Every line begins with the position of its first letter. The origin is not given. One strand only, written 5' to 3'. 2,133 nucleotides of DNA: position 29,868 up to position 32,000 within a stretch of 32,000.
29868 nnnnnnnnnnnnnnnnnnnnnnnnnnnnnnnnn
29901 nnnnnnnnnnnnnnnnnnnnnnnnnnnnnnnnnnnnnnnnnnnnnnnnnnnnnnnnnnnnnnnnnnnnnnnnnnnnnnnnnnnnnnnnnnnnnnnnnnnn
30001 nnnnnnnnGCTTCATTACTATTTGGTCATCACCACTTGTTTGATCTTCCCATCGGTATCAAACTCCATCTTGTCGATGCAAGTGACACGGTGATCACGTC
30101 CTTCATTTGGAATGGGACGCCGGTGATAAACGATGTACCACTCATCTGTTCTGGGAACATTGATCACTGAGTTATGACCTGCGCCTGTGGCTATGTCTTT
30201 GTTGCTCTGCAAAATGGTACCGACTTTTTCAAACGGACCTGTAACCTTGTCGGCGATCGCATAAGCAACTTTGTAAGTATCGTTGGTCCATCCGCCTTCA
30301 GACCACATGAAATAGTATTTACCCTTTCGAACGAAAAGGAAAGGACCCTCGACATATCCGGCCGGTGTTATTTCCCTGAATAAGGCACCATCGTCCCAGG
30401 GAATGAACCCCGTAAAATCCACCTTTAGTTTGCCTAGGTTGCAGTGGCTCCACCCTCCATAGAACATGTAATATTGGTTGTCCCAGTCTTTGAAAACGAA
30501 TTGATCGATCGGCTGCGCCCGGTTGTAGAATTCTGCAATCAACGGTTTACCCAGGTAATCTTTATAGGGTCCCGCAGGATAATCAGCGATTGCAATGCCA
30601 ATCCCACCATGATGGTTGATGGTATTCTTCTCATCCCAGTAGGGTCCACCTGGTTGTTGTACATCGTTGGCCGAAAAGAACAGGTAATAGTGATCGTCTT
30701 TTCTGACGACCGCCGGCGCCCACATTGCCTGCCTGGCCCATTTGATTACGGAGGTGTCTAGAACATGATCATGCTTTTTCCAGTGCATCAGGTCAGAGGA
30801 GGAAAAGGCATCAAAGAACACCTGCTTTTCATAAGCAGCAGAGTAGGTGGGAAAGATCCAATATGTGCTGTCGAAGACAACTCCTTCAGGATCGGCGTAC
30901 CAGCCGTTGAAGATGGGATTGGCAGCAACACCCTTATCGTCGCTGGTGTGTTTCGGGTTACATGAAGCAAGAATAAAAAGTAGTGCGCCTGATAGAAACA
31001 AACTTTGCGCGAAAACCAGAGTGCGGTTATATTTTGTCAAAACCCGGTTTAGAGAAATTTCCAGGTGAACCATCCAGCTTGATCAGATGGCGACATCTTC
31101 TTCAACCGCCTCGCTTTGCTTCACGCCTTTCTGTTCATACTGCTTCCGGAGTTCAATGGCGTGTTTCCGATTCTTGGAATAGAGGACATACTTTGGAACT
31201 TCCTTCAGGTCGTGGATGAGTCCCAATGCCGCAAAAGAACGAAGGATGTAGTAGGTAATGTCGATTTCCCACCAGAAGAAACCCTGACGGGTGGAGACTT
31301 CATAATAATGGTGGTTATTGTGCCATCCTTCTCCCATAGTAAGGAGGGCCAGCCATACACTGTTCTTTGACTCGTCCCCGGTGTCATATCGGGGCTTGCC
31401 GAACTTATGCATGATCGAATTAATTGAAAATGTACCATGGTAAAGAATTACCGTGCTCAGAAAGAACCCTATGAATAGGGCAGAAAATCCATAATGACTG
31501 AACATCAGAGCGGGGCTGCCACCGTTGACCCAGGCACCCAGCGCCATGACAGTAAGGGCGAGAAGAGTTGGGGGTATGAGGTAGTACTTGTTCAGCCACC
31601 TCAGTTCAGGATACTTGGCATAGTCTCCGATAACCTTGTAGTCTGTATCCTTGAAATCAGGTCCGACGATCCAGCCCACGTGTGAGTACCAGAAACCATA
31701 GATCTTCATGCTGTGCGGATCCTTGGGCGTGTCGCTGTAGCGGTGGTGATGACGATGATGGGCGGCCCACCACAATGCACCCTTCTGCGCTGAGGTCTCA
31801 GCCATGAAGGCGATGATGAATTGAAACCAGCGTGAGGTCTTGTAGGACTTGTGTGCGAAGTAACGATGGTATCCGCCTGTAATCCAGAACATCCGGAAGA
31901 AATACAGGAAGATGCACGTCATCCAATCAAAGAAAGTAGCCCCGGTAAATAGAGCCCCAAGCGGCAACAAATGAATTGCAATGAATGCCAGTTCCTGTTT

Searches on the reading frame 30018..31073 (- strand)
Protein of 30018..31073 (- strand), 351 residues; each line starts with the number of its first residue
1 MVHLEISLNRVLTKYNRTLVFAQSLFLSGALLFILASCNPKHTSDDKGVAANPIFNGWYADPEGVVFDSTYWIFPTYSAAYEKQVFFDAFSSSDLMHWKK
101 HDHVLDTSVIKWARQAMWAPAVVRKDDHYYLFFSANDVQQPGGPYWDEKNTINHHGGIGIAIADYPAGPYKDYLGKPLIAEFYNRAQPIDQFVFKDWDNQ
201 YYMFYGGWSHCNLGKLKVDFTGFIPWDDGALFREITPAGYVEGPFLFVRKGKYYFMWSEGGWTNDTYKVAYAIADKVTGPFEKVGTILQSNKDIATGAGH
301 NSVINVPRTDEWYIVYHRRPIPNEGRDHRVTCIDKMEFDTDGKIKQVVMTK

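Call 23: search_protein_families(library=pfam, proteins=[window:30018-31073:-], max_evalue=0.001)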
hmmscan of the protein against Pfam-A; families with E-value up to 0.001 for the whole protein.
window:30018-31073:- (351 aa): 1 family
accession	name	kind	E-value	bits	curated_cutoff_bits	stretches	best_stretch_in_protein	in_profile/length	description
PF04616.20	Glyco_hydro_43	-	4.7e-45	154.6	32.2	1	51-343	2-287/288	Glycosyl hydrolases family 43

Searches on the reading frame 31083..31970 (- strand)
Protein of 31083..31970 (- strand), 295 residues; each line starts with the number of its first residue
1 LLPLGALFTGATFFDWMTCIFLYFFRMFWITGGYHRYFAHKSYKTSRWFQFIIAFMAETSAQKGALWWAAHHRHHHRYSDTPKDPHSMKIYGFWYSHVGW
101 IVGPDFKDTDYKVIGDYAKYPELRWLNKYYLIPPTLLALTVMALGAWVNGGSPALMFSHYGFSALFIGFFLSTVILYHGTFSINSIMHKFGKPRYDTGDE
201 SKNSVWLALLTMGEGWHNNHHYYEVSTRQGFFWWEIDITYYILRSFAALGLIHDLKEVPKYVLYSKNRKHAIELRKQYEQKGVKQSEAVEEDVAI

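Call 64: search_protein_families(library=pfam, proteins=[window:31083-31970:-], max_evalue=0.001)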
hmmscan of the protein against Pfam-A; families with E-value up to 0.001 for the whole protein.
window:31083-31970:- (295 aa): 1 family
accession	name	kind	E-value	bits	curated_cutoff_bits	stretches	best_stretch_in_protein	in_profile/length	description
PF00487.30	FA_desaturase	-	7.7e-19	68.9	29.7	1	16-247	3-242/253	Fatty acid desaturase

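Call 77: search_protein_families(library=ncbifam, proteins=[window:31083-31970:-], max_evalue=0.00001)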
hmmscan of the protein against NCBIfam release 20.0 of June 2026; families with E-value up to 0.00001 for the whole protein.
window:31083-31970:- (295 aa): 1 family
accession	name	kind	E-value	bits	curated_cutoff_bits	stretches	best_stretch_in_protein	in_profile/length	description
NF049918.1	DesA_fam_desat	equivalog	5.9e-18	65.2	400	1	33-267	28-252/385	DesA family fatty acid desaturase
